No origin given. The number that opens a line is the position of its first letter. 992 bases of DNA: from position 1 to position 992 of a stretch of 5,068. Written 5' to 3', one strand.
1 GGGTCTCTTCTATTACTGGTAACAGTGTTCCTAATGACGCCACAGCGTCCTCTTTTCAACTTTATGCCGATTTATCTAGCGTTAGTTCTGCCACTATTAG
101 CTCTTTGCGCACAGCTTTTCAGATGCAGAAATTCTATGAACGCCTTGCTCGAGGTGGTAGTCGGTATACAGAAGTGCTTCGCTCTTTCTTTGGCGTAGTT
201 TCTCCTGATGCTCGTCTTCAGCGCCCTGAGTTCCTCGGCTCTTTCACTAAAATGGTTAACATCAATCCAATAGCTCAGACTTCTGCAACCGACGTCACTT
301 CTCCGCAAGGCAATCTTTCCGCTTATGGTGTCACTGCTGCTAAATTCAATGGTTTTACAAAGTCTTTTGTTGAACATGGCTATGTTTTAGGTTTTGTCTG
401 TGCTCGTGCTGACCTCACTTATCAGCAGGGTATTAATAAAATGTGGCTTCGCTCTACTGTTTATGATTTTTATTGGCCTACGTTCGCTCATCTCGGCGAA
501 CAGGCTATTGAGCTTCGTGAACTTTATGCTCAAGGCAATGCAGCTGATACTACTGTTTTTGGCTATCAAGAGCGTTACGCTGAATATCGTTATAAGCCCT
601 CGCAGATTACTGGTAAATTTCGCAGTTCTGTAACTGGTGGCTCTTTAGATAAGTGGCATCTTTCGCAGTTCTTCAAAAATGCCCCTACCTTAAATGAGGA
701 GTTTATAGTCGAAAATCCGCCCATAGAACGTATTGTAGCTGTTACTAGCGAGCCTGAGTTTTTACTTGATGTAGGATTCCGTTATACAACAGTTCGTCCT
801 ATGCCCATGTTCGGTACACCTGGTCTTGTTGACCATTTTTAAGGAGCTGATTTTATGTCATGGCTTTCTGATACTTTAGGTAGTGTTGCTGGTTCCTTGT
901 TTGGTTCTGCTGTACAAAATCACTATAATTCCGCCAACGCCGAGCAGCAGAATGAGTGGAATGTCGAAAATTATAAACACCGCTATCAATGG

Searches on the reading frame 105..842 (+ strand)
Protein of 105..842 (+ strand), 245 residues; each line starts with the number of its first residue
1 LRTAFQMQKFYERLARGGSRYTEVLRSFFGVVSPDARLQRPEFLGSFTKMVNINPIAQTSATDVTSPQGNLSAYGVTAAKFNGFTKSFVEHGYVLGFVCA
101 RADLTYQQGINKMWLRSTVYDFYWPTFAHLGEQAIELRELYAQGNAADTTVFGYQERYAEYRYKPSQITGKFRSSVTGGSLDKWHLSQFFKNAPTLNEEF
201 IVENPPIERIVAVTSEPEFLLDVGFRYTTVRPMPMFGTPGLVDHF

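Call 4: search_protein_families(library=phrogs, proteins=[window:105-842:+], max_evalue=1)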
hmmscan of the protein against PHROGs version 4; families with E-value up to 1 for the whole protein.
window:105-842:+ (245 aa): 1 family
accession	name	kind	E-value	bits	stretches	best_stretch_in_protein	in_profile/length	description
phrog_514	-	head and packaging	4.4e-116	389.6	1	1-244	275-518/531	major head protein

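Call 5: search_protein_families(library=pfam, proteins=[window:105-842:+], max_evalue=1)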
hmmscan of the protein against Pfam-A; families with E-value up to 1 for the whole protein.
window:105-842:+ (245 aa): 2 families
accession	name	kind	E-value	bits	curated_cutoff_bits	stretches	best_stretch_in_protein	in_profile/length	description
PF02305.22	Phage_F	-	6.5e-94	315.9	25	1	1-241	258-501/501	Capsid protein (F protein)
PF05230.16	MASE2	-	0.16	12.5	25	1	92-130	9-47/89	MASE2 domain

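Call 51: search_dna_similar(query=window:105-839:+, collection=phages, mode=protein, rows=spread, max_rows=60, max_evalue=1e-10)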
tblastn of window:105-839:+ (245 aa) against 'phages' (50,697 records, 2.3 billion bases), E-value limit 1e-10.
Records with a match: 3418; places in all: 3423; records where one place covers at least 80% of the query: 3365.
Best place of each record, by identity: 90-95% 10; 80-90% 1; 60-80% 194; <60% 3213.
By first word of the organism name: bajarodmic 1043; Microviridae 912; Dulem 357; Microvirus 134; Dipodfec 113; Blackfly 106; Capybara 100; Gokushovirus 88; Tortoise 82; robinz 73; and 30 more.
By host as written in the record: - 1318; Peromyscus fraterculus 517; Ciona robusta 248; Varecia variegata 155; Austrosimulium ungulatum 106; Hydrochoerus hydrochaeris 100; Homo sapiens 94; porcine 90; and 51 more.
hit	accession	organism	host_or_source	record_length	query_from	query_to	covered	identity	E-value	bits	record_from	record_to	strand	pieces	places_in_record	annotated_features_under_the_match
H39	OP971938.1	Microviridae sp.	Human feces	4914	1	245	100%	93.9%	2e-160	488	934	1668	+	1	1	VP1: major capsid protein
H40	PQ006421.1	bajarodmic virus 312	Peromyscus fraterculus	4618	1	245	100%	64.1%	1e-104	336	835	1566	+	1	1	major capsid protein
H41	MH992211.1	Apis mellifera associated microvirus 19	Apis mellifera linguistica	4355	1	245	100%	62.1%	5e-99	320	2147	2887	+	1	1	major capsid protein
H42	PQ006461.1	bajarodmic virus 350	Peromyscus fraterculus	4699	1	245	100%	60.6%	1e-95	310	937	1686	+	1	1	major capsid protein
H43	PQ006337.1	bajarodmic virus 235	Peromyscus fraterculus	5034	1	245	100%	59.4%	1e-91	300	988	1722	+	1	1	major capsid protein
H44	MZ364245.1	robinz microvirus RP_75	Petroica australis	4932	1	245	100%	58.8%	3e-93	304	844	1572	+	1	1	major capsid protein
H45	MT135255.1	Gokushovirinae sp.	porcine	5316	1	245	100%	58.1%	2e-93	305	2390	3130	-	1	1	VP1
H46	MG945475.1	Microviridae sp.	dog feces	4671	1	245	100%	57.3%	5e-92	301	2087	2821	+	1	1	VP1: similar to VP1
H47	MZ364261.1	robinz microvirus RP_102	Petroica australis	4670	1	245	100%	56.5%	4e-94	306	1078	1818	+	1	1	major capsid protein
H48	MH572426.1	Microviridae sp.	Ciona robusta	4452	1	245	100%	55.7%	1e-92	302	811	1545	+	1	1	major capsid protein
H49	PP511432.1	Dulem virus 120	Eulemur fulvus collaris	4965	1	244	100%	54.7%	6e-85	281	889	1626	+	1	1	major capsid protein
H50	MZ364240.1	robinz microvirus RP_61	Petroica australis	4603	1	245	100%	53.4%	1e-84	279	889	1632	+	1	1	major capsid protein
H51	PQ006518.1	bajarodmic virus 403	Peromyscus fraterculus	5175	1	244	100%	52.6%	7e-82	272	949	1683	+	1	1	major capsid protein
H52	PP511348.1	Dulem virus 189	Eulemur coronatus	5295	1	244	100%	51.8%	7e-79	263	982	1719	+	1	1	major capsid protein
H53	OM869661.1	Peromfec virus RodF7_15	Peromyscus boylii; specimen_voucher: ...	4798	1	245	100%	51.0%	3e-74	249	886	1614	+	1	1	major capsid protein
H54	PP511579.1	Dulem virus 121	Varecia variegata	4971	1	244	100%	51.0%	4e-79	264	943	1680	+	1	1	major capsid protein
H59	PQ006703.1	bajarodmic virus 46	Neotoma bryanti feces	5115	1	244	100%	49.2%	4e-77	258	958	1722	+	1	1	major capsid protein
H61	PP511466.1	Dulem virus 187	Varecia variegata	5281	1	244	100%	48.2%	2e-75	253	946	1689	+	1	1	major capsid protein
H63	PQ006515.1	bajarodmic virus 400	Peromyscus fraterculus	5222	1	244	100%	46.8%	4e-71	241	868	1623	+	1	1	major capsid protein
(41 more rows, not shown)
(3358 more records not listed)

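Call 52: get_annotated_region(hit=H40, flank=5000)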
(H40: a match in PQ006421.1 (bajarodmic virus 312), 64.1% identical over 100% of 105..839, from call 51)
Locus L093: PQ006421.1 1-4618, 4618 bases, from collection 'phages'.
description: Bajarodmic virus 312 isolate BGG_03_308, complete genome.
organism: bajarodmic virus 312 (NCBI taxid 3343348)
taxonomy: Viruses; Monodnaviria; Sangervirae; Phixviricota; Malgrandaviricetes; Petitvirales; Microviridae; Microvirus
host: Peromyscus fraterculus; source: feces; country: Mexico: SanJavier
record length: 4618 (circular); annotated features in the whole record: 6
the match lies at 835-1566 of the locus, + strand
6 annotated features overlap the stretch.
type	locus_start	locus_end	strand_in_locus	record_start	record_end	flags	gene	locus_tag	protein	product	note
CDS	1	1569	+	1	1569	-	-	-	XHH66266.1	major capsid protein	-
CDS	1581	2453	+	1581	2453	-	-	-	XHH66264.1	DNA pilot protein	-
CDS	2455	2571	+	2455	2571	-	-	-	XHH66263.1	DNA binding protein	-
CDS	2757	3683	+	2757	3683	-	-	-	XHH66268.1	replication initiator protein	-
CDS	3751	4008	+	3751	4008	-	-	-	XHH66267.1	nonstructural protein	-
CDS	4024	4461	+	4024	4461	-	-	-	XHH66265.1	internal scaffolding protein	-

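Call 53: get_annotated_region(hit=H41, flank=5000)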
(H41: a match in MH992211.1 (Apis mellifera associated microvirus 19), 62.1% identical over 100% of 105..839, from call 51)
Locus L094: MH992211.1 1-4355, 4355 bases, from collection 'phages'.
description: Apis mellifera associated microvirus 19 isolate INH_SP_266, complete genome.
organism: Apis mellifera associated microvirus 19 (NCBI taxid 2494746)
taxonomy: Viruses; Monodnaviria; Sangervirae; Phixviricota; Malgrandaviricetes; Petitvirales; Microviridae
host: Apis mellifera linguistica; source: Hemolymph; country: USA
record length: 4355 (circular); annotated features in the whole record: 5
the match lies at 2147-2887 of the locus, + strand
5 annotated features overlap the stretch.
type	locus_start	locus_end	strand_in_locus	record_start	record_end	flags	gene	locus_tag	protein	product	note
CDS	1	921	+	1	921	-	-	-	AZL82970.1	replication initiator protein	similar to PHA00330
CDS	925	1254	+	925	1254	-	-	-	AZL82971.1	nonstructural protein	similar to PHA00198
CDS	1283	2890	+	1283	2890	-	-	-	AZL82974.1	major capsid protein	similar to PHA00363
CDS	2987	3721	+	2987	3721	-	-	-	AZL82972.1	DNA pilot protein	similar to PHA00327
CDS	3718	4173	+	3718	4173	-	-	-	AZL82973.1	internal scaffolding protein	similar to PHA00099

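Call 54: get_annotated_region(hit=H43, flank=5000)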
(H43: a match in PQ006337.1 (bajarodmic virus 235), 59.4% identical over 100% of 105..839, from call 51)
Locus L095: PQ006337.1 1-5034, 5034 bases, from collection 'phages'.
description: Bajarodmic virus 235 isolate BGG_02_57, complete genome.
organism: bajarodmic virus 235 (NCBI taxid 3343132)
taxonomy: Viruses; Monodnaviria; Sangervirae; Phixviricota; Malgrandaviricetes; Petitvirales; Microviridae; Microvirus
host: Peromyscus fraterculus; source: feces; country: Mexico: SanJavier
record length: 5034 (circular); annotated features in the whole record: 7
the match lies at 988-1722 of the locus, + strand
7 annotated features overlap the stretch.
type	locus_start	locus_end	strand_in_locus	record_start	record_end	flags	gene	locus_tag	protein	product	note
CDS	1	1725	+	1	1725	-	-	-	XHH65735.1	major capsid protein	-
CDS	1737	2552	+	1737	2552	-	-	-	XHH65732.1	DNA pilot protein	-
CDS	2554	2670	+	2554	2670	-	-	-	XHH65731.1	DNA binding protein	-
CDS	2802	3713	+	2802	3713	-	-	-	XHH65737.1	replication initiator protein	-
CDS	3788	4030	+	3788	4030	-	-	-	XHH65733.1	hypothetical protein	-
CDS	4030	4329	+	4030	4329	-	-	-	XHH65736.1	nonstructural protein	-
CDS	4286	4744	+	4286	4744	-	-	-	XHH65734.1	internal scaffolding protein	-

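Call 55: get_annotated_region(hit=H47, flank=5000)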
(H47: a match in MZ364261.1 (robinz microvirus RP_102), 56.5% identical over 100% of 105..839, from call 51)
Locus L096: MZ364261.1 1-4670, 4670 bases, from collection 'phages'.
description: Robinz microvirus RP_102, complete genome.
organism: robinz microvirus RP_102 (NCBI taxid 2886471)
taxonomy: Viruses; Monodnaviria; Sangervirae; Phixviricota; Malgrandaviricetes; Petitvirales; Microviridae
host: Petroica australis; source: feces of robin; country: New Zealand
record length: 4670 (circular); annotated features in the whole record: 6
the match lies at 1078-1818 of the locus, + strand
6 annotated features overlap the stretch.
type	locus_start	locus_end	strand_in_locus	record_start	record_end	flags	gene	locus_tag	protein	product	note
CDS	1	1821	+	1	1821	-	-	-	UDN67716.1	major capsid protein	-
CDS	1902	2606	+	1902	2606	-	-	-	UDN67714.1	DNA pilot protein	-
CDS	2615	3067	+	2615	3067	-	-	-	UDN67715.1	internal scaffolding protein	-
CDS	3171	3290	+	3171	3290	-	-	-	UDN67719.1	hypothetical protein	-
CDS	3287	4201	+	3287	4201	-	-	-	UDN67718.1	replication initiator protein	-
CDS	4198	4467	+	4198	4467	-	-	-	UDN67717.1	nonstructural protein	-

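Call 56: get_annotated_region(hit=H49, flank=5000)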
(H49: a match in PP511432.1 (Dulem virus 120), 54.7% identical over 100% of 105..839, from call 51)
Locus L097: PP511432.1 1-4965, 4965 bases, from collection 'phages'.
description: Dulem virus 120 isolate Duke_21_98, complete genome.
organism: Dulem virus 120 (NCBI taxid 3145597)
taxonomy: Viruses; Monodnaviria; Sangervirae; Phixviricota; Malgrandaviricetes; Petitvirales; Microviridae; Microvirus
host: Eulemur fulvus collaris; source: feces; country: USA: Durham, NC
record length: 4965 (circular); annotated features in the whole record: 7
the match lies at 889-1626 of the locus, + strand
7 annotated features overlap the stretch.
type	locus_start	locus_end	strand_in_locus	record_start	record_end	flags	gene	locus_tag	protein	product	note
CDS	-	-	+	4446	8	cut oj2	-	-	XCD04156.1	internal scaffolding protein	-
CDS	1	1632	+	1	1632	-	-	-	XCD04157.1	major capsid protein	-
CDS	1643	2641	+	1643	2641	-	-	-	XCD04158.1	DNA pilot protein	-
CDS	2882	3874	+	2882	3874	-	-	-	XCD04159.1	replication initiator protein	-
CDS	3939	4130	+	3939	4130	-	-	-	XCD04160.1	hypothetical protein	-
CDS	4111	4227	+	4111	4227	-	-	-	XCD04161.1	DNA binding protein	-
CDS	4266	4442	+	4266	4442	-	-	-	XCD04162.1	nonstructural protein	-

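Call 57: get_annotated_region(hit=H52, flank=5000)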
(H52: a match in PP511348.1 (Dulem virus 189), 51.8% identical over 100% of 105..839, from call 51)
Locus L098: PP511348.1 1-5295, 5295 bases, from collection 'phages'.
description: Dulem virus 189 isolate Duke_18_56, complete genome.
organism: Dulem virus 189 (NCBI taxid 3145666)
taxonomy: Viruses; Monodnaviria; Sangervirae; Phixviricota; Malgrandaviricetes; Petitvirales; Microviridae; Microvirus
host: Eulemur coronatus; source: feces; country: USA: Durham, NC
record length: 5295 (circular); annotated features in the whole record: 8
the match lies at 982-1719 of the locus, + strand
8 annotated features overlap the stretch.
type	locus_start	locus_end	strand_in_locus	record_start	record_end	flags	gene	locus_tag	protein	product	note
CDS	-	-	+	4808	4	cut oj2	-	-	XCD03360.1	internal scaffolding protein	-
CDS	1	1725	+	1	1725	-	-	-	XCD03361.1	major capsid protein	-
CDS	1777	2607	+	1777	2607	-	-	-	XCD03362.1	DNA pilot protein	-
CDS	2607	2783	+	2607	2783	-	-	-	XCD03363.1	hypothetical protein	-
CDS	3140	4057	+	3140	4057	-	-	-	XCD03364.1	replication initiator protein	-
CDS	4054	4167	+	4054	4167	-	-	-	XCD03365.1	DNA binding protein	-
CDS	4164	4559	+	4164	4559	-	-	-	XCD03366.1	peptidase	-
CDS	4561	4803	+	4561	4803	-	-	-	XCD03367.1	nonstructural protein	-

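Call 84: get_annotated_region(hit=H45, flank=5500)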
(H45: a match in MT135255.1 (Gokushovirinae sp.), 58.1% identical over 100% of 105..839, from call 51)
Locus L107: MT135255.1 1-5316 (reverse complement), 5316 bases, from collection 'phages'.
description: UNVERIFIED: Gokushovirinae sp. isolate VIRES_AH01_2265033, complete genome.
organism: Gokushovirinae sp. (NCBI taxid 2655021)
taxonomy: Viruses; Monodnaviria; Sangervirae; Phixviricota; Malgrandaviricetes; Petitvirales; Microviridae; Gokushovirinae
host: porcine; source: -; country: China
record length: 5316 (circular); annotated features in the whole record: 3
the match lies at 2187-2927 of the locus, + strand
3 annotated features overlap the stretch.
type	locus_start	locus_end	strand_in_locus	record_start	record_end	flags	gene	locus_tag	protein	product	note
CDS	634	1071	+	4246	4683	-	-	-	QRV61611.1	internal scaffolding protein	-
CDS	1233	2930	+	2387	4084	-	-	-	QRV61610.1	VP1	-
CDS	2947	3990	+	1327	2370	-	-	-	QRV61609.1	DNA pilot protein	-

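Call 85: get_annotated_region(hit=H46, flank=5500)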
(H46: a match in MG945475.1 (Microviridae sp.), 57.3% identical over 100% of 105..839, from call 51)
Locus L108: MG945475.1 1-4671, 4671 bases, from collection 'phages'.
description: UNVERIFIED: Microviridae sp. isolate 571-1602, complete genome.
organism: Microviridae sp. (NCBI taxid 2202644)
taxonomy: Viruses; Monodnaviria; Sangervirae; Phixviricota; Malgrandaviricetes; Petitvirales; Microviridae
host: -; source: dog feces; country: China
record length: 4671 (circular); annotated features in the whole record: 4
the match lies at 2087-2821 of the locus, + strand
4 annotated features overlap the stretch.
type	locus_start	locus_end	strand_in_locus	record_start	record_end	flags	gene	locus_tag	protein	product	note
misc_feature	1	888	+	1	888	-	VP4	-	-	-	similar to VP4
misc_feature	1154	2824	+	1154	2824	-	VP1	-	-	-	similar to VP1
misc_feature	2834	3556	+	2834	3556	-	VP2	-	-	-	similar to VP2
misc_feature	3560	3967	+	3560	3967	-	VP3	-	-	-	similar to VP3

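Call 86: get_annotated_region(hit=H51, flank=5500)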
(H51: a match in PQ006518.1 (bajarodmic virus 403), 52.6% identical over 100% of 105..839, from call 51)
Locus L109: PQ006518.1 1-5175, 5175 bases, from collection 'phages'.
description: Bajarodmic virus 403 isolate BGG_04_96, complete genome.
organism: bajarodmic virus 403 (NCBI taxid 3343446)
taxonomy: Viruses; Monodnaviria; Sangervirae; Phixviricota; Malgrandaviricetes; Petitvirales; Microviridae; Microvirus
host: Peromyscus fraterculus; source: feces; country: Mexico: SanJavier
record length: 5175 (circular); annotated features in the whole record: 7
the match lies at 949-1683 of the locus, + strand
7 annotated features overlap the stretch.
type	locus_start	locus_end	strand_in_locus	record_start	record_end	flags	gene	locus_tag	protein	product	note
CDS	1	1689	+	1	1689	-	-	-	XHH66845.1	major capsid protein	-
CDS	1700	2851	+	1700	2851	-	-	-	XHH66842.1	DNA pilot protein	-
CDS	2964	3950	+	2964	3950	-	-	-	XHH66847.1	replication initiator protein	-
CDS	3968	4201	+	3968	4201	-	-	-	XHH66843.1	hypothetical protein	-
CDS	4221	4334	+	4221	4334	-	-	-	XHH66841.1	DNA binding protein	-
CDS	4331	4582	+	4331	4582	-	-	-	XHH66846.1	nonstructural protein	-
CDS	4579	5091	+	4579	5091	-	-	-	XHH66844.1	internal scaffolding protein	-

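Call 87: get_annotated_region(hit=H54, flank=5500)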
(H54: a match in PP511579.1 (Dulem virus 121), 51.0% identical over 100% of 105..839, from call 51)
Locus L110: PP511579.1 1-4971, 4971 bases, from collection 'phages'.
description: Dulem virus 121 isolate Duke_24FS_108, complete genome.
organism: Dulem virus 121 (NCBI taxid 3145598)
taxonomy: Viruses; Monodnaviria; Sangervirae; Phixviricota; Malgrandaviricetes; Petitvirales; Microviridae; Microvirus
host: Varecia variegata; source: feces; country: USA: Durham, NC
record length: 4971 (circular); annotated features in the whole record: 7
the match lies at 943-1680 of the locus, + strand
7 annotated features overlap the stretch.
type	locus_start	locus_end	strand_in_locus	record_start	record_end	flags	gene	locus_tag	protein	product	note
CDS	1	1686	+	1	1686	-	-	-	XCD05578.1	major capsid protein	-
CDS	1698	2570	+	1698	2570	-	-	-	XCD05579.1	DNA pilot protein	-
CDS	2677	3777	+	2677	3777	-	-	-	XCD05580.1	replication initiator protein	-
CDS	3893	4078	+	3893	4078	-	-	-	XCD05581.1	hypothetical protein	-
CDS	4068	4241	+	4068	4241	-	-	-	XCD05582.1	hypothetical protein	-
CDS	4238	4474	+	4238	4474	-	-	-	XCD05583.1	nonstructural protein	-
CDS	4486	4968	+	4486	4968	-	-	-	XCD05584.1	internal scaffolding protein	-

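Call 88: get_annotated_region(hit=H59, flank=5500)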
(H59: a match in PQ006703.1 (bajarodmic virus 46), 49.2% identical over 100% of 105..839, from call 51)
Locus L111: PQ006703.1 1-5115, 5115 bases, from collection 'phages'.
description: Bajarodmic virus 46 isolate BGG_06_174, complete genome.
organism: bajarodmic virus 46 (NCBI taxid 3343506)
taxonomy: Viruses; Monodnaviria; Sangervirae; Phixviricota; Malgrandaviricetes; Petitvirales; Microviridae; Microvirus
host: -; source: Neotoma bryanti feces; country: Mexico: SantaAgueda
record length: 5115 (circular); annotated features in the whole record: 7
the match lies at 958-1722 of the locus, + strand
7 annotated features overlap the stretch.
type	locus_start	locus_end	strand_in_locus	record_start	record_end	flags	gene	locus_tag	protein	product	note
CDS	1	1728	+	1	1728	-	-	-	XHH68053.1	major capsid protein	-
CDS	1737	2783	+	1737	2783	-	-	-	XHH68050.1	DNA pilot protein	-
CDS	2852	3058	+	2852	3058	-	-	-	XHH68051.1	hypothetical protein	-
CDS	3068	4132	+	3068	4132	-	-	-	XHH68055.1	replication initiator protein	-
CDS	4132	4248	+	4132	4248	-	-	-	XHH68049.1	DNA binding protein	-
CDS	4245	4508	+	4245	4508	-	-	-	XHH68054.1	nonstructural protein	-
CDS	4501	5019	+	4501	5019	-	-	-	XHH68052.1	internal scaffolding protein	-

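Call 89: get_annotated_region(hit=H61, flank=5500)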
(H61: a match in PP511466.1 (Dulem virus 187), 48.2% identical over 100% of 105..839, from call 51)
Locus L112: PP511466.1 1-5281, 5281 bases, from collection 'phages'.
description: Dulem virus 187 isolate Duke_23FS_43, complete genome.
organism: Dulem virus 187 (NCBI taxid 3145664)
taxonomy: Viruses; Monodnaviria; Sangervirae; Phixviricota; Malgrandaviricetes; Petitvirales; Microviridae; Microvirus
host: Varecia variegata; source: feces; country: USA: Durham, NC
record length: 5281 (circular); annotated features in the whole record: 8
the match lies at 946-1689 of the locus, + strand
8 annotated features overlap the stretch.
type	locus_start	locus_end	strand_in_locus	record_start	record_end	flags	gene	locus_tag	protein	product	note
CDS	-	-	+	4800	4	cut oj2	-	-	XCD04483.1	internal scaffolding protein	-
CDS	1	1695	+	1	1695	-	-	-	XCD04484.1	major capsid protein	-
CDS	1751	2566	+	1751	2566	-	-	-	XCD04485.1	DNA pilot protein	-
CDS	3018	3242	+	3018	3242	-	-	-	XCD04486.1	hypothetical protein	-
CDS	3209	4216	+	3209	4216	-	-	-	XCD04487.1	replication initiator protein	-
CDS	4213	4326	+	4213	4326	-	-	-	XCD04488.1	DNA binding protein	-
CDS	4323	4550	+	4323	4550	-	-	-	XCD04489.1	hypothetical protein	-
CDS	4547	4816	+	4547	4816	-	-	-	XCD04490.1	nonstructural protein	-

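Call 90: get_annotated_region(hit=H63, flank=5500)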
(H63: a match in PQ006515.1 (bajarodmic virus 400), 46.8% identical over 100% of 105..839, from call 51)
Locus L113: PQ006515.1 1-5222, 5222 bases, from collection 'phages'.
description: Bajarodmic virus 400 isolate BGG_04_92, complete genome.
organism: bajarodmic virus 400 (NCBI taxid 3343443)
taxonomy: Viruses; Monodnaviria; Sangervirae; Phixviricota; Malgrandaviricetes; Petitvirales; Microviridae; Microvirus
host: Peromyscus fraterculus; source: feces; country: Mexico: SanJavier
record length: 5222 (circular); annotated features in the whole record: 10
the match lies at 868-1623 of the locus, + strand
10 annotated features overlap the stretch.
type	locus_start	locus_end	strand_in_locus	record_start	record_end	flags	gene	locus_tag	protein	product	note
CDS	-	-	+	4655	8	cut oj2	-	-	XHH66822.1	internal scaffolding protein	-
CDS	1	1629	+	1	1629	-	-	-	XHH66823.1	major capsid protein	-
CDS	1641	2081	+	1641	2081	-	-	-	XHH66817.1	DNA pilot protein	-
CDS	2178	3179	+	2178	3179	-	-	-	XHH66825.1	replication initiator protein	-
CDS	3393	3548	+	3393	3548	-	-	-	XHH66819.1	hypothetical protein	-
CDS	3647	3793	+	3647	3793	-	-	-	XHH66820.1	hypothetical protein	-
CDS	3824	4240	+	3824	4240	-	-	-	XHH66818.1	hypothetical protein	-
CDS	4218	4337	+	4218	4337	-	-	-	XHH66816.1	DNA binding protein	-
CDS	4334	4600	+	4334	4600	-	-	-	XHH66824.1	nonstructural protein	-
CDS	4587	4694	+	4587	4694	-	-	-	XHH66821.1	hypothetical protein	-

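Call 91: get_annotated_region(hit=H44, flank=5500)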
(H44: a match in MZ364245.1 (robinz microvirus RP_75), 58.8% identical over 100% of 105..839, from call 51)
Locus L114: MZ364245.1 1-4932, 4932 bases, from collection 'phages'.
description: Robinz microvirus RP_75, complete genome.
organism: robinz microvirus RP_75 (NCBI taxid 2886455)
taxonomy: Viruses; Monodnaviria; Sangervirae; Phixviricota; Malgrandaviricetes; Petitvirales; Microviridae
host: Petroica australis; source: feces of robin; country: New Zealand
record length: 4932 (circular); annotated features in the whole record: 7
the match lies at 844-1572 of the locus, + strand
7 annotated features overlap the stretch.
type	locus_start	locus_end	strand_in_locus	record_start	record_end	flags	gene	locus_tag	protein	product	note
CDS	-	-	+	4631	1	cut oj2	-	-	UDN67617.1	nonstructural protein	-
CDS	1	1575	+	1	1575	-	-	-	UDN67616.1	major capsid protein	-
CDS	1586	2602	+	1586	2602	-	-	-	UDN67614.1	DNA pilot protein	-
CDS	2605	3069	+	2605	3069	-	-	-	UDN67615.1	internal scaffolding protein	-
CDS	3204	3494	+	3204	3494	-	-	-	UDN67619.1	hypothetical protein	-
CDS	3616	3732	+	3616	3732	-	-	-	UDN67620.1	hypothetical protein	-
CDS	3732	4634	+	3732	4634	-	-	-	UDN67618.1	replication initiator protein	-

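Call 93: search_protein_families(library=phrogs, proteins=[L098:4164-4559:+], max_evalue=0.1)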
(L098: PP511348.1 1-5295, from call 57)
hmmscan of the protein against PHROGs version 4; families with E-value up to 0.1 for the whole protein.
L098:4164-4559:+ (131 aa): 4 families
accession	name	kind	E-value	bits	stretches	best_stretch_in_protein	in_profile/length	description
phrog_894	-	lysis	2.5e-37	129.8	1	14-130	44-175/389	endolysin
phrog_17373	-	other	8e-17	62.7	1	11-126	14-127/224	peptidase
phrog_28234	-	lysis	4.6e-13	50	1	36-127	270-365/372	endolysin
phrog_25247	-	other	3e-12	47.4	1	39-129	423-511/520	peptidase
